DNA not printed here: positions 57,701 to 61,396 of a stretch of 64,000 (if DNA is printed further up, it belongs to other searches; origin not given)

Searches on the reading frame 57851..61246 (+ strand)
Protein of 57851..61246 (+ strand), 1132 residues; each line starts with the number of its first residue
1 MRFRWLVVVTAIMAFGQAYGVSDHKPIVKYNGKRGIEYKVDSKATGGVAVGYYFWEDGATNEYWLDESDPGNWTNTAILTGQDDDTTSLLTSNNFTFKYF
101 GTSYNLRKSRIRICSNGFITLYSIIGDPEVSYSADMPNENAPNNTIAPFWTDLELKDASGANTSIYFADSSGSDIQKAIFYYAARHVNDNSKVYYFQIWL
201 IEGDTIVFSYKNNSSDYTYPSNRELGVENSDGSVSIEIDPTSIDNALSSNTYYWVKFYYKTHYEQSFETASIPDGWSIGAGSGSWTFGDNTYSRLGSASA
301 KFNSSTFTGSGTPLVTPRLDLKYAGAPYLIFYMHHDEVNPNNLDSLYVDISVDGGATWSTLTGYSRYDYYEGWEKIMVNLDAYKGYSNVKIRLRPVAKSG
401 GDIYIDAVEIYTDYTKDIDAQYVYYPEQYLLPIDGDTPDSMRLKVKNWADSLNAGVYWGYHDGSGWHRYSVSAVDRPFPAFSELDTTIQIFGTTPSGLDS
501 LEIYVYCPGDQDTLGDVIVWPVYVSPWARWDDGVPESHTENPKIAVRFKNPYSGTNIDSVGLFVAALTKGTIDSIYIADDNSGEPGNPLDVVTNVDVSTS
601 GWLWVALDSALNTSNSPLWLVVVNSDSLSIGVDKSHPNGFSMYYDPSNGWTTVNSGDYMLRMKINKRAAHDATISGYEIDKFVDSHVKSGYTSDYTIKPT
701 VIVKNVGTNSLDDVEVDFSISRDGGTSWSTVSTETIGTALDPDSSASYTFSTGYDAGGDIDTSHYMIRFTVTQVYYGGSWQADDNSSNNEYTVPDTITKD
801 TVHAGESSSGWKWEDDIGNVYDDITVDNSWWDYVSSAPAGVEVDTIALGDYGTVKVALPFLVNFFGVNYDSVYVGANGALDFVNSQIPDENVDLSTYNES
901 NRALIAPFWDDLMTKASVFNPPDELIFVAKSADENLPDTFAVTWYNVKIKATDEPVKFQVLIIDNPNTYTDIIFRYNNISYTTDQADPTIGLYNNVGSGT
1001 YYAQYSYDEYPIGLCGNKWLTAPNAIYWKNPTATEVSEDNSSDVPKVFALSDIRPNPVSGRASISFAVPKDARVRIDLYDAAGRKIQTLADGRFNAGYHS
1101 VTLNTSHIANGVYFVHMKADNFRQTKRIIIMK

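Call 23: search_protein_families(library=pfam, proteins=[window:57851-61246:+], max_evalue=0.0001)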
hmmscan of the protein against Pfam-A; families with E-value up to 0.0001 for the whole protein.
window:57851-61246:+ (1132 aa): 2 families
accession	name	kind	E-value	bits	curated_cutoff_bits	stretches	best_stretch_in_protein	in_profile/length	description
PF18962.6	Por_Secre_tail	-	2.6e-11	44.1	27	1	1055-1130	3-75/75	Secretion system C-terminal sorting domain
PF21471.3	Reelin_subrepeat-B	-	1.6e-07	31.6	27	1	303-402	15-118/127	Reelin subrepeat B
